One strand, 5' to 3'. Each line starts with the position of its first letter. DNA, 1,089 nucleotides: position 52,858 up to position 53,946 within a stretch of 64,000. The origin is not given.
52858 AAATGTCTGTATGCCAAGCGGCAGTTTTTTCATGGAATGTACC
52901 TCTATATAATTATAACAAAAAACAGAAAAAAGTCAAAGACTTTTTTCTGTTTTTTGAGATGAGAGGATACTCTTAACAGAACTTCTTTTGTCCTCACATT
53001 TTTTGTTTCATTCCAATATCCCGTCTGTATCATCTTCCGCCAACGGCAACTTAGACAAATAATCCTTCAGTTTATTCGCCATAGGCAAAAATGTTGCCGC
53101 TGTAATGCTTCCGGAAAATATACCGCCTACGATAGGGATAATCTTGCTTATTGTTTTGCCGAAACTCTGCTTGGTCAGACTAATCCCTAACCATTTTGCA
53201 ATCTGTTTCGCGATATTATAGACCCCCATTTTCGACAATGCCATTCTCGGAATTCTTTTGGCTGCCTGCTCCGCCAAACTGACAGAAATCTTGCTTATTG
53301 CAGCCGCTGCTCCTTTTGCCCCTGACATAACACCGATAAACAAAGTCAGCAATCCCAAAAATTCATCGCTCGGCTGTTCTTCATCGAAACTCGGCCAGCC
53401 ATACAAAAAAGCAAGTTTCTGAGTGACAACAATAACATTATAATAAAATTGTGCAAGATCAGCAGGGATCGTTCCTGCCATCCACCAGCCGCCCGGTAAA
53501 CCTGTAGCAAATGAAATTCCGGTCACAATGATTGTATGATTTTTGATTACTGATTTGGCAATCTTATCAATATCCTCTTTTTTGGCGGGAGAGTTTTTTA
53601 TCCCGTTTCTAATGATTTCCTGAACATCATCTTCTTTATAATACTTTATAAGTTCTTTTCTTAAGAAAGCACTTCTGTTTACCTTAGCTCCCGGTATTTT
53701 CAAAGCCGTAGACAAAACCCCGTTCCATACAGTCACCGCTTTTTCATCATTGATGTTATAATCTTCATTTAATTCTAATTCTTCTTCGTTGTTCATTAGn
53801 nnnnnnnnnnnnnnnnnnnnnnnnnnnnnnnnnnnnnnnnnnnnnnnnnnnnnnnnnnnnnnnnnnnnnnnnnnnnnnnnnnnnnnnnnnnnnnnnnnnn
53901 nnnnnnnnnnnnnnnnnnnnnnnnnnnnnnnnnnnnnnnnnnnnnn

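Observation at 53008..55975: AT-rich five-gene cassette: acidic protein, K/E-rich protein, two tandem paralogous lipoproteins, EcsC-like protein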

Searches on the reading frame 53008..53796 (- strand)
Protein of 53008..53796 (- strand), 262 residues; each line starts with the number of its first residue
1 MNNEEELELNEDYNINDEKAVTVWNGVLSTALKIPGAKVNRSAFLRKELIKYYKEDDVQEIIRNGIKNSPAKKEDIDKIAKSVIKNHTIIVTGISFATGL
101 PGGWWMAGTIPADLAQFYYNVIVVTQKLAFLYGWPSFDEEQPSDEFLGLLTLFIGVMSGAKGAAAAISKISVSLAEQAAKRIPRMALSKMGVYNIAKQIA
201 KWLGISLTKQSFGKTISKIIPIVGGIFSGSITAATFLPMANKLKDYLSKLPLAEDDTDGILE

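Call 3: search_protein_families(library=pfam, proteins=[window:53008-53796:-], max_evalue=0.1)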
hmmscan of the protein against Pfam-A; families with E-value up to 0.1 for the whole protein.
window:53008-53796:- (262 aa): 0 families

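Call 4: search_protein_families(library=ncbifam, proteins=[window:53008-53796:-], max_evalue=0.1)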
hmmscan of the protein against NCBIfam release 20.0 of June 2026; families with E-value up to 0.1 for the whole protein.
window:53008-53796:- (262 aa): 4 families
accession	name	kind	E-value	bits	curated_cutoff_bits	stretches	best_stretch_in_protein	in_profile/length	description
NF003216.0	PRK04181.1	equivalog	0.0096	15.7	191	1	215-246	90-121/257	4-(cytidine 5'-diphospho)-2-C-methyl-D-erythritol kinase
NF002870.0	PRK03188.1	equivalog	0.01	14.5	286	1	151-243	38-125/310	4-(cytidine 5'-diphospho)-2-C-methyl-D-erythritol kinase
NF011205.0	PRK14611.1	equivalog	0.056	12.9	364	0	183-246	55-116/275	4-(cytidine 5'-diphospho)-2-C-methyl-D-erythritol kinase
TIGR00154.1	ispE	equivalog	0.087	12.4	138.7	0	209-245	85-121/294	4-(cytidine 5'-diphospho)-2-C-methyl-D-erythritol kinase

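Call 5: search_protein_families(library=padloc, proteins=[window:53008-53796:-], max_evalue=0.1)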
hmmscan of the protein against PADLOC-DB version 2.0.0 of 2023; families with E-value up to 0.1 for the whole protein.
window:53008-53796:- (262 aa): 2 families
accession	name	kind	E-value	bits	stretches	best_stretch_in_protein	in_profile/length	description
PDLC04989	PDC-S30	-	1e-90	301.7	1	19-256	8-248/268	-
PDLC04988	PDC-S29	-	2.7e-14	51.3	1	71-238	47-203/220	-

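Call 6: search_protein_families(library=phrogs, proteins=[window:53008-53796:-], max_evalue=0.1)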
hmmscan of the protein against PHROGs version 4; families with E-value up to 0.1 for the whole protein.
window:53008-53796:- (262 aa): 0 families

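Call 8: find_homologous_proteins(query=window:53008-53796:-)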
Query window:53008-53796:- (262 aa): 571 proteins with E <= 0.001 among 2510 candidates; the best 120 are listed.
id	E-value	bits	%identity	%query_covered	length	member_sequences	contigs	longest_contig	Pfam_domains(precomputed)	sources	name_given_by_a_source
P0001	4.7e-156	535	94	100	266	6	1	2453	-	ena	-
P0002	2.5e-144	497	85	100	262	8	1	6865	-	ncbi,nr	ncbi:MAG: hypothetical protein J6Y01_08190 [Spirochaetales bacterium]|nr:hypothetical protein [Spiro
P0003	2.6e-130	451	80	97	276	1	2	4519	-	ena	-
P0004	1.3e-111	390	68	100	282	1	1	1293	-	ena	-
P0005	2.8e-111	389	68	100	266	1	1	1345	-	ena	-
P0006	1.8e-102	360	64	92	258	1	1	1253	-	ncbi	-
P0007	2.0e-102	360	64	97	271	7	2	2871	-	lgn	-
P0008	5.1e-98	345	63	92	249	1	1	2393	-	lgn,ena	-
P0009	5.0e-97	342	62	92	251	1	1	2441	-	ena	-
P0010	1.5e-96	340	62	91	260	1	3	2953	-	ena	-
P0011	2.2e-96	340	61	92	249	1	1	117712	-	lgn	-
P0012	3.4e-96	339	61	94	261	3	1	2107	-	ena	-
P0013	8.8e-93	328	60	91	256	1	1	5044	-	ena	-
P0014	1.3e-91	324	59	92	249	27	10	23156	-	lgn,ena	-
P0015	6.5e-86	306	57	92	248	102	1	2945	-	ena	-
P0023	6.3e-81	289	57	87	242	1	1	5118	PF12787.13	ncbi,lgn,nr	ncbi:hypothetical protein AGMMS50267_14820 [Spirochaetia bacterium]|nr:hypothetical protein AGMMS502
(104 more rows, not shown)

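Call 9: find_encoding_contigs(protein=window:53008-53796:-, flank=10000, max_places=6)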
Protein window:53008-53796:- (262 aa): 2 contigs read that carry it; 1 place shown.
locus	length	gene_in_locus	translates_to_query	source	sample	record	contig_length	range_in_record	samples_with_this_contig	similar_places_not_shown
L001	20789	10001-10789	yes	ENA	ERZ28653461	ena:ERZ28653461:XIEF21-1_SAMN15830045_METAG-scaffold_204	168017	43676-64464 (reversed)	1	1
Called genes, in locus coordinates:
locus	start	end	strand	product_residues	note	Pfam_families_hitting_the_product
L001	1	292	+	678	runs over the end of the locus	-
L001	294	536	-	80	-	-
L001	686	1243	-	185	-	PF13635:DUF4143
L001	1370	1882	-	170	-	PF13173:AAA_14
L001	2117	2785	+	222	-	PF08011:PDDEXK_9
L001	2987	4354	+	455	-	PF00291:PALP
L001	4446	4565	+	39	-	-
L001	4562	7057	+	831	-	PF00403:HMA, PF00122:E1-E2_ATPase, PF00702:Hydrolase, PF00403:HMA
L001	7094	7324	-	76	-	PF14122:YokU (weak)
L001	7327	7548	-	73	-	PF14076:DUF4258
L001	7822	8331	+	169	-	-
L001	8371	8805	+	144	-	-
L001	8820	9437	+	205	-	PF14014:DUF4230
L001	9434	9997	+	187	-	PF14014:DUF4230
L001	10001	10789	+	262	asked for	-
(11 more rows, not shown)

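Call 11: find_related_loci(query=A1, collection=genome_contigs, flank=10000)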
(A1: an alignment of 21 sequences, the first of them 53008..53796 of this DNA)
Query A1 (262 aa) in genome_contigs; peptide patterns used: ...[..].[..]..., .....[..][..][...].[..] (x = any residue, [..] = any of these).
572 stretches matched a pattern; 474 encode a relative of the query (tblastn E <= 1e-3); the best 80 are kept; 80 distinct loci.
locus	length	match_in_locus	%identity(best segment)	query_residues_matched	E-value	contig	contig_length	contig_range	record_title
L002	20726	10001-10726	57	11-252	5e-91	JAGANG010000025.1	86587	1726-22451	MAG: Spirochaetales bacterium isolate RGIG8597 Water_deer_Cecum.Co__c537801, whole genome shotgun sequence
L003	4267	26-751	57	11-252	2e-91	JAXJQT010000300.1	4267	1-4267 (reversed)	MAG: Spirochaetota bacterium isolate DOME_MAG_2687 2687_C0211_k141_240357, whole genome shotgun sequence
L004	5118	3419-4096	57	16-242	1e-83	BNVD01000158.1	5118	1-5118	Spirochaetia bacterium MS502-67 DNA, sequence158, whole genome shotgun sequence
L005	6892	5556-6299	51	10-254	3e-78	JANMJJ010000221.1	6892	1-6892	MAG: Akkermansiaceae bacterium isolate OTE_64_metabat_448 OTE_64_k141_2345658, whole genome shotgun sequence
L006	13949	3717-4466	50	1-254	6e-78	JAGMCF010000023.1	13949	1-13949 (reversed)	MAG: Candidatus Cloacimonadota bacterium isolate RS_16_45 ZL425.bin.45.fa_23, whole genome shotgun sequence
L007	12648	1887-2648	48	1-253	4e-77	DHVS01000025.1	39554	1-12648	MAG TPA_asm: bacterium UBP2_UBA5202 isolate UBA5202 UBA5202_contig_13759, whole genome shotgun sequence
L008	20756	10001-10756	47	14-262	2e-74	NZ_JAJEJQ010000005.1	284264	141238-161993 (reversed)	Paraburkholderia adhaesiva strain ZD32-2 assembly_5, whole genome shotgun sequence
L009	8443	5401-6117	51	14-247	1e-72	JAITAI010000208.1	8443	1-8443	MAG: Treponema sp. isolate Ncb351_bin4 k119_4249690, whole genome shotgun sequence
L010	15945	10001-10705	50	16-247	2e-72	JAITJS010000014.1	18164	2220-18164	MAG: Treponema sp. isolate Pcl387_bin184 k119_664629, whole genome shotgun sequence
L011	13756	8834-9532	52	17-249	2e-72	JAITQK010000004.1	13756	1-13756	MAG: Treponema sp. isolate Pq454_bin73 k119_1524336, whole genome shotgun sequence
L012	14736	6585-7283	53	17-249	2e-72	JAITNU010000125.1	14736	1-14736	MAG: Treponema sp. isolate Po218_bin31 k119_356454, whole genome shotgun sequence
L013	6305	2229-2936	51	16-247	4e-72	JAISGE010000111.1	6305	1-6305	MAG: Treponema sp. isolate Gx485_bin84 k119_4731152, whole genome shotgun sequence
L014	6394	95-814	50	14-248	7e-72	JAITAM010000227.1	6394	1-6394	MAG: Spirochaetaceae bacterium isolate Ncb351_bin45 k119_3529526, whole genome shotgun sequence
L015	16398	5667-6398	49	9-247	9e-72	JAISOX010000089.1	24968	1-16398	MAG: Treponema sp. isolate Iy174_bin62 k119_2645286, whole genome shotgun sequence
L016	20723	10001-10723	47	16-254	1e-71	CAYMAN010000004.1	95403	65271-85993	MAG TPA_asm: uncultured Eubacteriales bacterium isolate SRP302447_co4_271 genome assembly, contig: NODE_756_length_95403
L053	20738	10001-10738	44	1-250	2e-63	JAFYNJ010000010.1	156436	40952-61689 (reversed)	MAG: Bacteroidales bacterium isolate RGIG7248 Water_buffalos_Cecum-3__c23, whole genome shotgun sequence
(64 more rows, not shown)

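Call 12: search_solved_structures(query=A1, max_evalue=1)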
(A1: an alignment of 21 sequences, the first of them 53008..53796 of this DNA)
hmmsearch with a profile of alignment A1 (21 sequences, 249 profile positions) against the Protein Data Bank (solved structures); distinct sequences matched with E-value up to 1: 1.
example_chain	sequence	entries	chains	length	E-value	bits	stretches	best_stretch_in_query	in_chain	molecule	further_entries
6xyw_Ag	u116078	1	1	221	0.83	12.2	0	23-76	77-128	Ribosomal protein L9/RNase H1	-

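Call 14: find_encoding_contigs(protein=P0002, flank=8000, max_places=3)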
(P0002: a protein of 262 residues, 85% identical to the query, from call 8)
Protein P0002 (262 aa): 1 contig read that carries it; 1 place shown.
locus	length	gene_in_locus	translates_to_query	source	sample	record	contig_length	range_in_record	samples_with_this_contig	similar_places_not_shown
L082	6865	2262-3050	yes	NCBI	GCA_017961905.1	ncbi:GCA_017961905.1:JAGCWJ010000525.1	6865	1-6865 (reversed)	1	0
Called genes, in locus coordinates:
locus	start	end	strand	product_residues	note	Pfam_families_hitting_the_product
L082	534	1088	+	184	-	-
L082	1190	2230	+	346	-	-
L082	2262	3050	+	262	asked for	-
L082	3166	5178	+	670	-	PF01368:DHH, PF02272:DHHA1, PF17768:RecJ_OB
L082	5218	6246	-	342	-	PF00793:DAHP_synth_1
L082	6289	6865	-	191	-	PF00275:EPSP_synthase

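Call 15: find_encoding_contigs(protein=P0011, flank=8000, max_places=3)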
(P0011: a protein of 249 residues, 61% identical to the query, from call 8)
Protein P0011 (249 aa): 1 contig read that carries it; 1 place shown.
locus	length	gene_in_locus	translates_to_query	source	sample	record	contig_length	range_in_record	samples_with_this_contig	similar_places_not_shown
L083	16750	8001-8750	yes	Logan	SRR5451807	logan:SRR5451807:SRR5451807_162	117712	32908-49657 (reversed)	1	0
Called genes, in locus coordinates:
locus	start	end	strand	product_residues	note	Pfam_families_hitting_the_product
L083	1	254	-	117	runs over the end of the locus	-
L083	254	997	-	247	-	PF00142:Fer4_NifH (weak), PF01656:CbiA, PF02374:ArsA_ATPase, PF09140:MipZ (weak), PF10609:ParA (weak), PF13614:AAA_31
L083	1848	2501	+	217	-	PF14359:DUF4406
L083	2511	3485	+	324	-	PF08279:HTH_11 (faint), PF13280:WYL, PF25583:WCX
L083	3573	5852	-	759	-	-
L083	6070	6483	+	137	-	PF06803:DUF1232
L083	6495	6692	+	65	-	-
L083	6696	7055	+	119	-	-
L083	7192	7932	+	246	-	-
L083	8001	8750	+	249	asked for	-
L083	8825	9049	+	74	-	-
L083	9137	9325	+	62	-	-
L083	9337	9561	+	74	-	-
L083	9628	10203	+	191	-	-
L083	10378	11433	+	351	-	PF12773:DZR, PF13240:Zn_Ribbon_1 (faint), PF08238:Sel1 (weak)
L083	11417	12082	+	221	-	PF08238:Sel1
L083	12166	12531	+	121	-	-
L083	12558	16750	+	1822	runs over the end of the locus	PF12773:DZR, PF13240:Zn_Ribbon_1 (faint), PF13248:Zn_ribbon_3 (faint), PF01637:ATPase_2, PF20703:nSTAND1 (faint)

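Call 16: find_encoding_contigs(protein=P0014, flank=8000, max_places=4)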
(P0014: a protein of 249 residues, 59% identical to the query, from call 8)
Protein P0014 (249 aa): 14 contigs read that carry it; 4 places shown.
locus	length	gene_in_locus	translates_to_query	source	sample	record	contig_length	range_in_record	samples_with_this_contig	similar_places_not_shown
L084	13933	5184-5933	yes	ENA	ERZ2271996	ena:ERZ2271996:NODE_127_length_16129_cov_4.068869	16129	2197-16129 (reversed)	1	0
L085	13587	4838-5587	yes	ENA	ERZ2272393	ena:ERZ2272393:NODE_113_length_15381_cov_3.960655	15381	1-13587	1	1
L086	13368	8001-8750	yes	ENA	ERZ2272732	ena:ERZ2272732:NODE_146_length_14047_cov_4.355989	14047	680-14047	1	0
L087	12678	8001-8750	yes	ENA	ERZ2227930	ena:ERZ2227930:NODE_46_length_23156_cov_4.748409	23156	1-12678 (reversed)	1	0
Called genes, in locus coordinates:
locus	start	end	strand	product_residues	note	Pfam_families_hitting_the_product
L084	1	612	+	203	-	?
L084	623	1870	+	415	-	-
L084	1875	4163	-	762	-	-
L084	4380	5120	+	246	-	-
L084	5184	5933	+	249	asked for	-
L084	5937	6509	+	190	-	PF00929:RNase_T, PF01612:DNA_pol_A_exo1 (weak)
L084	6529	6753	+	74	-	-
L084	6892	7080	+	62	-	-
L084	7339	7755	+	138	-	PF06803:DUF1232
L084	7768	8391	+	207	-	-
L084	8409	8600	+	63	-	-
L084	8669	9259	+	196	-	PF13489:Methyltransf_23, PF08241:Methyltransf_11, PF08242:Methyltransf_12 (weak), PF13649:Methyltransf_25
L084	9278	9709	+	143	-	PF00383:dCMP_cyt_deam_1 (weak)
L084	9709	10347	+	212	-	PF11969:DcpS_C, PF01230:HIT (weak)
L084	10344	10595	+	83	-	-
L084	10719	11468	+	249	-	PF13632:Glyco_trans_2_3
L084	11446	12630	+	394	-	-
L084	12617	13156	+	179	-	-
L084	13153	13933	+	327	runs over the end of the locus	PF00224:PK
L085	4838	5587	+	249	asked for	-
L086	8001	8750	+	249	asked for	-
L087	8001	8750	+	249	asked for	-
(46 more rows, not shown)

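Call 20: search_protein_families(library=pfam, proteins=[L082:534-1088:+, L082:1190-2230:+, L083:7192-7932:+, L053:8680-10011:+, L009:6225-7019:+, L083:8825-9049:+, L084:5937-6509:+], max_evalue=0.01)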
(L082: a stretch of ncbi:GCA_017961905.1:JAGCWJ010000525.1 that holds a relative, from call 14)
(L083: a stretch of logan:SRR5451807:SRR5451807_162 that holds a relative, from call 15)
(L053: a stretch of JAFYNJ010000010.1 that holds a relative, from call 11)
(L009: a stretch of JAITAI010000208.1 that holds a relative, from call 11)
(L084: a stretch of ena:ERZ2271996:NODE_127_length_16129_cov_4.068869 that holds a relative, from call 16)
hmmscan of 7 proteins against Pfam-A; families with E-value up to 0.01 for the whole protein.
L082:534-1088:+ (184 aa): 0 families

L082:1190-2230:+ (346 aa): 0 families

L083:7192-7932:+ (246 aa): 2 families
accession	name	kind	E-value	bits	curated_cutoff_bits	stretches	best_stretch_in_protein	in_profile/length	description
PF04108.17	ATG17_like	-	0.0028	17.6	43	1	83-243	113-261/355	Autophagy protein ATG17-like domain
PF10280.14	Med11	-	0.0054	17.6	26.9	0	59-142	12-93/120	Mediator complex protein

L053:8680-10011:+ (443 aa): 18 families
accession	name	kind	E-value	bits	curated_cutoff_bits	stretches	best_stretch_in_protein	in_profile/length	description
PF12002.13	MgsA_C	-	2.8e-69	232.7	27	1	271-435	1-165/167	MgsA AAA+ ATPase C terminal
PF16193.11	AAA_assoc_2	-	6.4e-22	78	34.3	1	199-270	13-81/81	AAA C-terminal domain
PF00004.35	AAA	-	2.3e-18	67.4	21.2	1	60-166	1-128/131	ATPase family associated with various cellular activities (AAA)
PF05496.18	RuvB_N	-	1.1e-16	61.4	27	1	27-141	1-115/159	Holliday junction DNA helicase RuvB P-loop domain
PF20720.3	nSTAND3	-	6.7e-06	26.3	27.2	1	61-148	21-101/155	Novel STAND NTPase 3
PF07728.20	AAA_5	-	1.2e-05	25.7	22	1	60-137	2-93/139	AAA domain (dynein-related subfamily)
PF00158.32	Sigma54_activat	-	2.5e-05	24.5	20.2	1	112-149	95-132/168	Sigma-54 interaction domain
PF13191.12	AAA_16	-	5e-05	24.3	32.6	0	51-84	18-51/167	AAA ATPase domain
PF05673.19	DUF815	-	0.00017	21.3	23.8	1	12-120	10-117/249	Protein of unknown function (DUF815)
PF01078.27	Mg_chelatase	-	0.00026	20.9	20.3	0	59-78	24-43/207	Magnesium chelatase, subunit ChlI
PF13173.12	AAA_14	-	0.00031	21.2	27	1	60-143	5-97/129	AAA domain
PF14532.12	Sigma54_activ_2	-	0.00035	21.2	25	1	63-137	27-96/138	Sigma-54 interaction domain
PF13401.12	AAA_22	-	0.0015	19.3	27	0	60-83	8-34/130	AAA domain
PF07726.17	AAA_3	-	0.0024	18.2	27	0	62-149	4-101/131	ATPase family associated with various cellular activities (AAA)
PF20030.5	bpMoxR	-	0.0034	16.9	27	0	96-135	83-122/205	MoxR domain in the MoxR-vWA-beta-propeller ternary systems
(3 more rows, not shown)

L009:6225-7019:+ (264 aa): 1 family
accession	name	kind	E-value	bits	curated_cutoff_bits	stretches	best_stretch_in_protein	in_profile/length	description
PF00528.27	BPD_transp_1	-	7.7e-29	101.2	26.4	1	88-257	2-174/184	Binding-protein-dependent transport system inner membrane component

L083:8825-9049:+ (74 aa): 4 families
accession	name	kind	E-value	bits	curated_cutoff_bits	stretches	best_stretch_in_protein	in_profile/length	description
PF13248.11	Zn_ribbon_3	-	0.00012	21.9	27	0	29-38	15-24/26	zinc-ribbon domain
PF14690.11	Zn_ribbon_ISL3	-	0.0046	17.8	25.5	0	30-39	2-11/47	zinc-finger of transposase IS204/IS1001/IS1096/IS1165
PF10367.15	zf-Vps39_C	-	0.0057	16.6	24.7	0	49-62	11-24/41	Vacuolar sorting protein 39 C-terminal zinc finger domain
PF06221.18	zf-C2HC5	-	0.0072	16.7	25.8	1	31-57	18-44/54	Putative zinc finger motif, C2HC5-type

L084:5937-6509:+ (190 aa): 3 families
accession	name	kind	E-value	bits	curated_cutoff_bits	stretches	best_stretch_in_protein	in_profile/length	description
PF00929.31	RNase_T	-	2.5e-22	80.6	24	1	4-157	1-160/164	Exonuclease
PF01612.26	DNA_pol_A_exo1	-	1.6e-06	28.5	23.6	1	2-141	21-127/173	3'-5' exonuclease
PF16473.11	Rv2179c-like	-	7.5e-06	26.2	27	1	2-158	1-170/177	3'-5' exoribonuclease Rv2179c-like domain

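Call 24: search_protein_families(library=pfam, alignment_id=A1, max_evalue=1)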
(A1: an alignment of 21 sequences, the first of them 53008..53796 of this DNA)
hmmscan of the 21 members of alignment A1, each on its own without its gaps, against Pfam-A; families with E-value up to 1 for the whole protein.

A. member 1, window:53008-53796:- (262 aa): 1 family
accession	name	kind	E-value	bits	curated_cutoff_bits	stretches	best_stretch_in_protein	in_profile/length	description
PF09546.15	Spore_III_AE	-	0.16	11.6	27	0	206-232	206-231/321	Stage III sporulation protein AE (spore_III_AE)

B. families by the number of members that match (of 21 scanned): 13 families
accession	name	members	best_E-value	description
PF12787.12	EcsC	4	0.00033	EcsC protein family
PF07214.17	DUF1418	2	0.01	Protein of unknown function (DUF1418)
PF03151.22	TPT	1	0.041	Triose-phosphate Transporter family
PF22634.1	POL2_thumb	1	0.05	DNA polymerase epsilon catalytic subunit A, thumb domain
PF20459.4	DUF6712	1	0.051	Family of unknown function (DUF6712)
PF02674.22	Colicin_V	1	0.051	Colicin V production protein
PF16572.11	HlyD_D4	1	0.12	Long alpha hairpin domain of cation efflux system protein, CusB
PF01620.22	Pollen_allerg_2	1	0.13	Ribonuclease (pollen allergen)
PF12438.13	DUF3679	1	0.14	Protein of unknown function (DUF3679)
PF19663.4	DUF6166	1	0.14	Family of unknown function (DUF6166)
PF09546.15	Spore_III_AE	1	0.16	Stage III sporulation protein AE (spore_III_AE)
PF07698.17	7TM-7TMR_HD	1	0.16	7TM receptor with intracellular HD hydrolase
PF20662.3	COG4_C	1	0.17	Conserved oligomeric Golgi complex subunit 4, C-terminal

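Call 32: find_encoding_contigs(protein=P0003, flank=8000, max_places=3)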
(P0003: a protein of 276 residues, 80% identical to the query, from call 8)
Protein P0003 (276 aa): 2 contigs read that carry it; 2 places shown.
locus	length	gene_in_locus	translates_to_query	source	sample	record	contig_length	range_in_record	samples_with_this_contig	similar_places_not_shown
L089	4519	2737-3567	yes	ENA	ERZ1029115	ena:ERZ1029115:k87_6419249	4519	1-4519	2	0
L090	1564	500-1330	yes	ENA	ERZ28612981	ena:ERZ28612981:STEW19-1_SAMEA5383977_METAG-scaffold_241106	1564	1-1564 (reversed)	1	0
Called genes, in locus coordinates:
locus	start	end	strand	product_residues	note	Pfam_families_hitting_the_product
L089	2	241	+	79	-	?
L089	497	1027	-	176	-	-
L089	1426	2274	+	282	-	-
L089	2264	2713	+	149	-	-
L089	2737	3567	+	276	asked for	-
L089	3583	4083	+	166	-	-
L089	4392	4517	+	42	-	?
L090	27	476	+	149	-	-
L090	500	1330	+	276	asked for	-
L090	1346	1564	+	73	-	?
